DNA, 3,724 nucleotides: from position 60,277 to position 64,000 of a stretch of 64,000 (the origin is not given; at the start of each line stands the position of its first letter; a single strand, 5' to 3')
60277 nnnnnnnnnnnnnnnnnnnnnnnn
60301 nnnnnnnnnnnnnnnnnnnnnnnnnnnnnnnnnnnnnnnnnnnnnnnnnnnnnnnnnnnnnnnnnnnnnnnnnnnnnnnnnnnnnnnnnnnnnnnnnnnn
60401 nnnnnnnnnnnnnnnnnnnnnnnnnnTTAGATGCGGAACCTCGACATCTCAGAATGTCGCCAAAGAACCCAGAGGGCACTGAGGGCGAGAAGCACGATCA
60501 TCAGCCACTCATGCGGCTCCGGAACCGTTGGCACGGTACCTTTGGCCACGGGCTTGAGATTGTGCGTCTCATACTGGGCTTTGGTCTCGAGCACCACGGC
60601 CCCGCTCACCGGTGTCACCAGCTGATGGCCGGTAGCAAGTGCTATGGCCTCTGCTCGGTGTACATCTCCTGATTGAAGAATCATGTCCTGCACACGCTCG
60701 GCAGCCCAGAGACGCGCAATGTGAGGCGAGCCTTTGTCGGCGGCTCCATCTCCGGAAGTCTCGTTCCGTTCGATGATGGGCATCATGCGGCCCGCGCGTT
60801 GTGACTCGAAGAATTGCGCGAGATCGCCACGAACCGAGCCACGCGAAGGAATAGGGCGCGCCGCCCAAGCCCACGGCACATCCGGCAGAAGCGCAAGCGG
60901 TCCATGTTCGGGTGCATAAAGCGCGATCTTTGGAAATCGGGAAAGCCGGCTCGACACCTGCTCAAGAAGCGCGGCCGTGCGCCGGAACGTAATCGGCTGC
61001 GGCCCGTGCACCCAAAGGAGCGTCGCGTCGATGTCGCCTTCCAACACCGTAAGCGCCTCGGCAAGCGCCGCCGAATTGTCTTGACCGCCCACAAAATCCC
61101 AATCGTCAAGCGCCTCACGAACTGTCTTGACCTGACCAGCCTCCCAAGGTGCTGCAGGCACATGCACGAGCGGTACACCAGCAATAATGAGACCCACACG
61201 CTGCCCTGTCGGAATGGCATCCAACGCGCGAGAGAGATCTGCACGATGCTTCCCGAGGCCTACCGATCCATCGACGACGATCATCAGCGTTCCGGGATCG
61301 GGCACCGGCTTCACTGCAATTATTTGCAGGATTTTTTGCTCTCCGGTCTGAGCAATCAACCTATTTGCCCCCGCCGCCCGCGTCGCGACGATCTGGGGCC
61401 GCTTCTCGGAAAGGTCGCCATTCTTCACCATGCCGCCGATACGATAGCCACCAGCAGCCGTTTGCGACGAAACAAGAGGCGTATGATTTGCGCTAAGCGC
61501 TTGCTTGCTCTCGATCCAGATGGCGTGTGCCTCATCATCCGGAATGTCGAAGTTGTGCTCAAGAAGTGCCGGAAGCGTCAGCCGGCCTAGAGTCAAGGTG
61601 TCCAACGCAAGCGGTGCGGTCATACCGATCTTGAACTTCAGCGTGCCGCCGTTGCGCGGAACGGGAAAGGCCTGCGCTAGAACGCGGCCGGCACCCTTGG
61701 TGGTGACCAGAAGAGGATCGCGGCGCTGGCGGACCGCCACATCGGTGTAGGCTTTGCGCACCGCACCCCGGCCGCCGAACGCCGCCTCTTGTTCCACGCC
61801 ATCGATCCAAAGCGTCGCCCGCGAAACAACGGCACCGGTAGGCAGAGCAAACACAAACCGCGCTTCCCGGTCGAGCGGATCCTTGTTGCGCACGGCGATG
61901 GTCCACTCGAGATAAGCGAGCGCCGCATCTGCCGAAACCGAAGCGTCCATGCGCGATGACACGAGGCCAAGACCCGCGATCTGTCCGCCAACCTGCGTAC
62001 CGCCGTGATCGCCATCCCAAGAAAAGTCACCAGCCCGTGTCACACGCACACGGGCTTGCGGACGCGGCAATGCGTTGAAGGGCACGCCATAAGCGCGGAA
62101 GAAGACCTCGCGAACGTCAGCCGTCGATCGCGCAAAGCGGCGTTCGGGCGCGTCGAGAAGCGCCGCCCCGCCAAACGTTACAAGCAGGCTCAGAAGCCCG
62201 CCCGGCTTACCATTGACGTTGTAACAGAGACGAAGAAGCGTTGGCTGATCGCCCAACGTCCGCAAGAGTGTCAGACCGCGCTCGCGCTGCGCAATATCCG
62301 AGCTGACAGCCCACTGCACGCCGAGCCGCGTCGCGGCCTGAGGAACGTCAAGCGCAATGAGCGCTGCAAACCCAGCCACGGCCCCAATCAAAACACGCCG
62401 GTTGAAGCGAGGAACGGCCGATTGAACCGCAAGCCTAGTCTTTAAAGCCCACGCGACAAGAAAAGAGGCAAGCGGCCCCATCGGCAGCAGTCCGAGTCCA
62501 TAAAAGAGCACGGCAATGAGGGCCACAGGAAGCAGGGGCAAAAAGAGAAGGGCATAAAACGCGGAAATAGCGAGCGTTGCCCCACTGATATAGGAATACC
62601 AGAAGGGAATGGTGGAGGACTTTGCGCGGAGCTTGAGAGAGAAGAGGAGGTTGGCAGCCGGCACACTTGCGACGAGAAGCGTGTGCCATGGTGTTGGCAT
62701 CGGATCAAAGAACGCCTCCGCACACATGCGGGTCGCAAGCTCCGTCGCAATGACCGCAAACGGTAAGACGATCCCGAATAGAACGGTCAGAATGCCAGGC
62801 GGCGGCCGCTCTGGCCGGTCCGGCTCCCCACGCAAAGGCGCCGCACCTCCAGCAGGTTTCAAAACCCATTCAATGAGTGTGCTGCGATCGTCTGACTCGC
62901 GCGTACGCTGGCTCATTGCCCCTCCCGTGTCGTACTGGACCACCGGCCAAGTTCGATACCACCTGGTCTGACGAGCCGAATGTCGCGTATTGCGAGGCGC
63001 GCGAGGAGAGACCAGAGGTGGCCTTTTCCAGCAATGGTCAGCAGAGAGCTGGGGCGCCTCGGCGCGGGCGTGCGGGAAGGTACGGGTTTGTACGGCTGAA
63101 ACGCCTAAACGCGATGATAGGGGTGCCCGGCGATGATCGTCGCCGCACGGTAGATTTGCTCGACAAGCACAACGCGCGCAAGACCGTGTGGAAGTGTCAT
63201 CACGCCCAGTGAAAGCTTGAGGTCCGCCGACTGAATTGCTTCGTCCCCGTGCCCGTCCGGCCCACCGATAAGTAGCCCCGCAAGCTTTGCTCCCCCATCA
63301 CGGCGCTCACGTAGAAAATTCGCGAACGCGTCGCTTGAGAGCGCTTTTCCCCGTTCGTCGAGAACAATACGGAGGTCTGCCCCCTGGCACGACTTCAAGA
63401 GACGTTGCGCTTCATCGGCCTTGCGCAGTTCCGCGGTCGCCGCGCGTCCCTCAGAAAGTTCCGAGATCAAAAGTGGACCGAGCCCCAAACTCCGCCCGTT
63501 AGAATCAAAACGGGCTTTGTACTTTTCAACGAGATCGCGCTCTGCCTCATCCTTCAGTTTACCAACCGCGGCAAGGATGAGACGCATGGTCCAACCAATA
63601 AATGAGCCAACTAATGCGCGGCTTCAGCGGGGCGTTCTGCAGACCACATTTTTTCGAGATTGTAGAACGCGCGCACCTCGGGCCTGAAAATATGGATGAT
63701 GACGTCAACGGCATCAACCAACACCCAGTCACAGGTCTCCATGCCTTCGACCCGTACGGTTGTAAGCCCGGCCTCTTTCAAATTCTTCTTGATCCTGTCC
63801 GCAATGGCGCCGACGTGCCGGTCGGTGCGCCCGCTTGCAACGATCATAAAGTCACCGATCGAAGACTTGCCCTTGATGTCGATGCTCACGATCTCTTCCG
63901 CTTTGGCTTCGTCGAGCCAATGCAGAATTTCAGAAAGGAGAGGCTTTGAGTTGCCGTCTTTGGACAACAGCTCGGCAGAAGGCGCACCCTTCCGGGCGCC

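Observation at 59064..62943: Minimal, self-contained exosortase cassette whose only visible substrate is a polytopic VIT-vWA membrane protein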

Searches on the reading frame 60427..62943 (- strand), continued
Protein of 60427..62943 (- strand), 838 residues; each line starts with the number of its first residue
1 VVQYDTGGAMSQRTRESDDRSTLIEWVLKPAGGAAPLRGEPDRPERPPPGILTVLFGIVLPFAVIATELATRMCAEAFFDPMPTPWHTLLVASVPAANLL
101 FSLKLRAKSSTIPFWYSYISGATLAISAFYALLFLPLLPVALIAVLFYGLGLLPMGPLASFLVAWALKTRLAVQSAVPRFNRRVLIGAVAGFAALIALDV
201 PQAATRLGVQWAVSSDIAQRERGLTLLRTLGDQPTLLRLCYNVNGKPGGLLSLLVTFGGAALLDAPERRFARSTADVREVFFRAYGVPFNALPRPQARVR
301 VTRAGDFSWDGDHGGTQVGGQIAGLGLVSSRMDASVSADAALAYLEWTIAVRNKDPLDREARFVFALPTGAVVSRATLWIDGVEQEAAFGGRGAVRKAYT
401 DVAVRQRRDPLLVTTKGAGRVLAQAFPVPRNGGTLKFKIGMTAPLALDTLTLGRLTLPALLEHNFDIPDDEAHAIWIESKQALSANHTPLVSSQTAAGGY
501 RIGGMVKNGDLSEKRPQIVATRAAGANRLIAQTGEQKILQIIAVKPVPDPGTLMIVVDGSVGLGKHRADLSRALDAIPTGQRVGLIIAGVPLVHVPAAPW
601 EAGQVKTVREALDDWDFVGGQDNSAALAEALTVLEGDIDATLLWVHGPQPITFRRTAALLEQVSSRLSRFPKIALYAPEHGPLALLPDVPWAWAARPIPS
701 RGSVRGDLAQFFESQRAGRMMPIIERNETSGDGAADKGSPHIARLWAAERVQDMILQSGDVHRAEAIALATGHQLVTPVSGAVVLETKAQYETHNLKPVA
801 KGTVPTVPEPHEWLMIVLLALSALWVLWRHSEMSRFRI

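Call 60: search_solved_structures(query=A3, max_evalue=0.01)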
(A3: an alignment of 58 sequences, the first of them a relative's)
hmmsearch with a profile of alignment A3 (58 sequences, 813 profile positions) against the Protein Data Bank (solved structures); distinct sequences matched with E-value up to 0.01: 1.
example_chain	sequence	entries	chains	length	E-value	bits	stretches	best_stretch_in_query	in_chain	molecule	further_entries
9c4f_I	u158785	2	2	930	0.00019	22.7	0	522-614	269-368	Inter-alpha-trypsin inhibitor heavy chain H4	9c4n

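Call 61: find_encoding_contigs(protein=P0121, flank=3000, max_places=2)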
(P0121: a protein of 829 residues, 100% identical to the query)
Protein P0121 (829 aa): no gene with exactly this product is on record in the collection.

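Call 64: search_protein_families(library=padloc, proteins=[window:60430-62916:-], max_evalue=0.01)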
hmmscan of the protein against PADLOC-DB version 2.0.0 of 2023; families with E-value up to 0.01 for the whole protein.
window:60430-62916:- (829 aa): 0 families

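Call 67: search_solved_structures(query=A3, max_evalue=0.01, show_alignments=1)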
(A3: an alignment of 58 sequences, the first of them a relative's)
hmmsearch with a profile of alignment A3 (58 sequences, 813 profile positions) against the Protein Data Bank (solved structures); distinct sequences matched with E-value up to 0.01: 1.
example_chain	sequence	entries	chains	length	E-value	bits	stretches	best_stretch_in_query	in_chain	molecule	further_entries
9c4f_I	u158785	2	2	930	0.00019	22.7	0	522-614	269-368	Inter-alpha-trypsin inhibitor heavy chain H4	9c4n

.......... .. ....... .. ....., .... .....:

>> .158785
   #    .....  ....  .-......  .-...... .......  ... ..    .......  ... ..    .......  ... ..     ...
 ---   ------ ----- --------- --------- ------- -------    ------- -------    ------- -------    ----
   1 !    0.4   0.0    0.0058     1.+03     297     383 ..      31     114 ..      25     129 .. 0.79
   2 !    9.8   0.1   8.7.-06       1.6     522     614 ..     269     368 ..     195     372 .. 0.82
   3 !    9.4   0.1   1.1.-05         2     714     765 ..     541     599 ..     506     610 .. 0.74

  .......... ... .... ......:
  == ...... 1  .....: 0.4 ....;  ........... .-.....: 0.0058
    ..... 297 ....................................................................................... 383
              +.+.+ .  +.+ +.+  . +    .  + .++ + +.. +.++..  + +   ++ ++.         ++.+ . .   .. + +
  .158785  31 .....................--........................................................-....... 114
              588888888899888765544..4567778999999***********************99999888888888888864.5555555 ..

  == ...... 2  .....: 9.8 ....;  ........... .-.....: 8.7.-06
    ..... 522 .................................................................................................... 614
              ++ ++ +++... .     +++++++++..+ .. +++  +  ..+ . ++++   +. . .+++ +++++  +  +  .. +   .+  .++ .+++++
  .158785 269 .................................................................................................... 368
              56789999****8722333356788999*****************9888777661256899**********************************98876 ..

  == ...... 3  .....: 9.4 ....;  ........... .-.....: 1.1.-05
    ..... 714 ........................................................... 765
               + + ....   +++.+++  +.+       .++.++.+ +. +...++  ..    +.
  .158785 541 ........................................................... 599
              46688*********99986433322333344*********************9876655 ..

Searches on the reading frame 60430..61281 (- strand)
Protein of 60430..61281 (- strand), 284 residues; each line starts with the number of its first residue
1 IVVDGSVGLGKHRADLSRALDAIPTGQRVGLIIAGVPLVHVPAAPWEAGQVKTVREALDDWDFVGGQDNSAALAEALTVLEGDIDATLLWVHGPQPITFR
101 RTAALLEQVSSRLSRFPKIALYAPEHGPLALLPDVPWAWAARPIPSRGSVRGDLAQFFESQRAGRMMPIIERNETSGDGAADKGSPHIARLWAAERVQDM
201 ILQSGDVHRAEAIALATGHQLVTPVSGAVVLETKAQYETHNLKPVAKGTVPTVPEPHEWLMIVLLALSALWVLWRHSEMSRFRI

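Call 59: search_protein_families(library=ncbifam, proteins=[window:60430-61281:-], max_evalue=0.1)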
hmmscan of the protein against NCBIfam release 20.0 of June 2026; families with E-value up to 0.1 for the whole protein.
window:60430-61281:- (284 aa): 3 families
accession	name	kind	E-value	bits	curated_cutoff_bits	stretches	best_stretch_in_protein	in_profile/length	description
TIGR04477.1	sorted_by_XrtN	equivalog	2.1e-11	42.7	250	1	174-274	708-818/822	XrtN system VIT domain-containing protein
NF038119.1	PEP_CTERM_MHFG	equivalog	0.045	14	100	1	213-267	196-251/260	MHFG family PEP-CTERM protein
NF038129.1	PEP_NF038129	equivalog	0.058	13.2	65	1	244-271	162-188/194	NF038129 family PEP-CTERM protein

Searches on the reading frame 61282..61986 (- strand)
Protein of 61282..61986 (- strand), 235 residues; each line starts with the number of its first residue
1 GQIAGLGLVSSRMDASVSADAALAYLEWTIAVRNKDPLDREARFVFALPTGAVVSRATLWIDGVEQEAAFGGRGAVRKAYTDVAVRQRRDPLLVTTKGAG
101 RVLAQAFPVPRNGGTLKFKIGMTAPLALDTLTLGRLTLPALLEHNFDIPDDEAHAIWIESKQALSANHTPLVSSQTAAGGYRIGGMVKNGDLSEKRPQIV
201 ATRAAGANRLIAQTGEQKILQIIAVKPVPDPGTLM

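Call 59: search_protein_families(library=ncbifam, proteins=[window:61282-61986:-], max_evalue=0.1)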
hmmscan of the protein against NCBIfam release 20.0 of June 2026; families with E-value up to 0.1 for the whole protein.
window:61282-61986:- (235 aa): 2 families
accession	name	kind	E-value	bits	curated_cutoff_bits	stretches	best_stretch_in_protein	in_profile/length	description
TIGR04477.1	sorted_by_XrtN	equivalog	2.6e-20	72.2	250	1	19-129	335-448/822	XrtN system VIT domain-containing protein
TIGR02921.1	PEP_integral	hypoth_equivalog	0.00016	20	200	1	14-112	410-512/922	TIGR02921 family PEP-CTERM protein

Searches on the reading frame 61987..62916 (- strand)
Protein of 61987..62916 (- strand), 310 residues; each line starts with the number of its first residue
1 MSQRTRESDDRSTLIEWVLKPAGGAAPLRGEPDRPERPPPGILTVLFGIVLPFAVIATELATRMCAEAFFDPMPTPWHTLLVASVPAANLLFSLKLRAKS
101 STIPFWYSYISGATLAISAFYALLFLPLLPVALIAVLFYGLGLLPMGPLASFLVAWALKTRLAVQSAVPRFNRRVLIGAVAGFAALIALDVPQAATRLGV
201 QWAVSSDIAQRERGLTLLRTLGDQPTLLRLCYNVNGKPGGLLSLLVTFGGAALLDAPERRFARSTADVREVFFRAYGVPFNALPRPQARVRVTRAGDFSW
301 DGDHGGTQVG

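Call 59: search_protein_families(library=ncbifam, proteins=[window:61987-62916:-], max_evalue=0.1)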
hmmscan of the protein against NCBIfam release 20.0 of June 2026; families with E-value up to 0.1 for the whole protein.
window:61987-62916:- (310 aa): 2 families
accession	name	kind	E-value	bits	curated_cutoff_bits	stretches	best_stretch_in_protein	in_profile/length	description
TIGR04286.1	MSEP-CTERM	equivalog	1e-06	27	150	1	42-177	212-338/920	MSEP-CTERM sorting domain-containing protein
TIGR04477.1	sorted_by_XrtN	equivalog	9.3e-05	20.7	250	1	75-163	91-178/822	XrtN system VIT domain-containing protein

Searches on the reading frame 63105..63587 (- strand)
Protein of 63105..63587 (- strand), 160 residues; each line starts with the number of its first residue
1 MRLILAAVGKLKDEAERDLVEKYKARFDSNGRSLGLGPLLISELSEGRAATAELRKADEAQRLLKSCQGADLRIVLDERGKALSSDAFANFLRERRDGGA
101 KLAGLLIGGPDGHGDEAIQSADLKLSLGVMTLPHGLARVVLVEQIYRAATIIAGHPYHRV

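Call 32: search_protein_families(library=pfam, proteins=[window:63105-63587:-], max_evalue=0.01)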
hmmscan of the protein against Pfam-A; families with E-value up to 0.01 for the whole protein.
window:63105-63587:- (160 aa): 1 family
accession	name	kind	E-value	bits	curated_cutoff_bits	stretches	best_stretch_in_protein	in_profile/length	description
PF02590.22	SPOUT_MTase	-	6.8e-42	143.5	27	1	1-158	1-154/154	Predicted SPOUT methyltransferase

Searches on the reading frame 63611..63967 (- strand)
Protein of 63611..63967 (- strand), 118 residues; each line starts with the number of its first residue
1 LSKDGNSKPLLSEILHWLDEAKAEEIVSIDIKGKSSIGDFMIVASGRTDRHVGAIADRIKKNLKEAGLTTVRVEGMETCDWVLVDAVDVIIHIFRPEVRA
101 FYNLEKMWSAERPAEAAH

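Call 32: search_protein_families(library=pfam, proteins=[window:63611-63967:-], max_evalue=0.01)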
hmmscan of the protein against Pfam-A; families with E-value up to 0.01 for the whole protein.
window:63611-63967:- (118 aa): 1 family
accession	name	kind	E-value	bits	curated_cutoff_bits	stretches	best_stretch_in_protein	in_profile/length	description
PF02410.21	RsfS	-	7.8e-33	113.1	21.6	1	13-108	2-98/98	Ribosomal silencing factor during starvation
